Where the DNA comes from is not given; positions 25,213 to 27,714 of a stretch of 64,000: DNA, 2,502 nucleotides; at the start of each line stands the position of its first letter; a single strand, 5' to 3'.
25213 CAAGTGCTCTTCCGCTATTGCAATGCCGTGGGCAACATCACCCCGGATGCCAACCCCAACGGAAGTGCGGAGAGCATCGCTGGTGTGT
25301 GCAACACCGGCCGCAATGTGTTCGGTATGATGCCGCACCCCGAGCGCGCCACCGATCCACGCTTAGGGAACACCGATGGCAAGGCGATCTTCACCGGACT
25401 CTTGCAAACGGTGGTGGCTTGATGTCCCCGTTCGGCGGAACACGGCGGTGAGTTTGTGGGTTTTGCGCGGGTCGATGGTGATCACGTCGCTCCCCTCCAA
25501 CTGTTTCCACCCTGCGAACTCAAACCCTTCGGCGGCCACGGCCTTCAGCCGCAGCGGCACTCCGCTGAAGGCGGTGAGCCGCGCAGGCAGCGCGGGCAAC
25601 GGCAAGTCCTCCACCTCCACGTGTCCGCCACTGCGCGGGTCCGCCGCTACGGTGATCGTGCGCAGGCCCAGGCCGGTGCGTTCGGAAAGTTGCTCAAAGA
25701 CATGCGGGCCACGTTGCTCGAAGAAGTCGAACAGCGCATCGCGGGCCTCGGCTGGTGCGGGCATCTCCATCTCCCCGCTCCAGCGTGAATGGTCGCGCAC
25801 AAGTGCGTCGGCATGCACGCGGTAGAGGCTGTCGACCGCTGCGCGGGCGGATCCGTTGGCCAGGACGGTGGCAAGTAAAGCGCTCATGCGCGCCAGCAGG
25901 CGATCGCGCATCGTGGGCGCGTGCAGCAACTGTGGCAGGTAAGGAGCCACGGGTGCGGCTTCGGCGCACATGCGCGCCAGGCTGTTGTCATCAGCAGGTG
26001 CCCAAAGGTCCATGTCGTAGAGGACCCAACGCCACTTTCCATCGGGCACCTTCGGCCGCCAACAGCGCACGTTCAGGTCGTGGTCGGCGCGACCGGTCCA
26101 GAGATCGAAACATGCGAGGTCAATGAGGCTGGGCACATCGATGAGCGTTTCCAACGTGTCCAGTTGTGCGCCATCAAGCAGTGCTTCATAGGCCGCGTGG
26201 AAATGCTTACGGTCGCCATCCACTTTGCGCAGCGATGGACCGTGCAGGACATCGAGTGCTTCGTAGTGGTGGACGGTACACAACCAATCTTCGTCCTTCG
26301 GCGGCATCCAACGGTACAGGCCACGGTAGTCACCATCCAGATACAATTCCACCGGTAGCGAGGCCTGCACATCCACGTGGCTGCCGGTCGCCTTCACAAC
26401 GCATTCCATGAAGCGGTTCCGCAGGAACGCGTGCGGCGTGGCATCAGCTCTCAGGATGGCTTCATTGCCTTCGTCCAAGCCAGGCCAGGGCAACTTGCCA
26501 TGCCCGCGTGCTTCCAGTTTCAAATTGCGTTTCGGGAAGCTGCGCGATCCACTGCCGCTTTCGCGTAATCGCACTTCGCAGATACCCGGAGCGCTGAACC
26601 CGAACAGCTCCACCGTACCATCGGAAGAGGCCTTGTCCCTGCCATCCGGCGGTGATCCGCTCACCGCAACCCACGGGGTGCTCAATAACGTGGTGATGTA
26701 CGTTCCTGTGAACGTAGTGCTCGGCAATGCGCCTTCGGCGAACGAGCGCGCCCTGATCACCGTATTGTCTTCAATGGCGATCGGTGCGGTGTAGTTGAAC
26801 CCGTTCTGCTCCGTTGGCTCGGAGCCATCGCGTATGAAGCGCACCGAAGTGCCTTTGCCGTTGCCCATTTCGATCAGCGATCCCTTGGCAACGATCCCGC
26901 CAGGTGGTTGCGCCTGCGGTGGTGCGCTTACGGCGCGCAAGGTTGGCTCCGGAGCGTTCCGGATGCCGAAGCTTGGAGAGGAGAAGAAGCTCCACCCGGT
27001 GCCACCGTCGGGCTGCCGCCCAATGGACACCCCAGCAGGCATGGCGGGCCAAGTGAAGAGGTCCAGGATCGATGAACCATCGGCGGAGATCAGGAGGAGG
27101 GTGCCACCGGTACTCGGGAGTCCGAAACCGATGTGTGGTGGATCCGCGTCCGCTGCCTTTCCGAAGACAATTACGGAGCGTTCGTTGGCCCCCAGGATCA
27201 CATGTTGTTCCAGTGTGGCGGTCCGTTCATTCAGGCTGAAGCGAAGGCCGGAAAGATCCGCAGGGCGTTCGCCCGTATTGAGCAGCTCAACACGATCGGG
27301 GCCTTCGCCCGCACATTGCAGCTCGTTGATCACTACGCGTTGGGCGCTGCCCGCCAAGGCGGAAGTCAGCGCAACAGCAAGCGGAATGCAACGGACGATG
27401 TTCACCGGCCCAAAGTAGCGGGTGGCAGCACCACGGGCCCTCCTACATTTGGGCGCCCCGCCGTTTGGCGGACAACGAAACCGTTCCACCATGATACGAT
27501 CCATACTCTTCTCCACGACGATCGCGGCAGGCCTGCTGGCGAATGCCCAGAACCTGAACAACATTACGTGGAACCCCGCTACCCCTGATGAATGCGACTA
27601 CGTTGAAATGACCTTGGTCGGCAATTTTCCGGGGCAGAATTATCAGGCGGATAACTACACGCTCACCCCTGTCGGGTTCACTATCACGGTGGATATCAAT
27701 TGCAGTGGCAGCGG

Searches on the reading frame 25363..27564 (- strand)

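Call 74: search_protein_families(library=pfam, proteins=[window:25363-27564:-], max_evalue=0.00001)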
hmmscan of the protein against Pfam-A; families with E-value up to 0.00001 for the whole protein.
window:25363-27564:- (733 aa): 3 families
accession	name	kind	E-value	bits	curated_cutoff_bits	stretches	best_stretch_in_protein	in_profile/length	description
PF08757.17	CotH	-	1.1e-25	91.3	23.8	2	451-619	141-319/322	CotH kinase protein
PF13287.12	Fn3_assoc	-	1.8e-07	31.6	23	1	238-289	9-59/59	Fn3 associated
PF13290.12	CHB_HEX_C_1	-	4.5e-07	30.2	22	1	220-286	1-67/67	Chitobiase/beta-hexosaminidase C-terminal domain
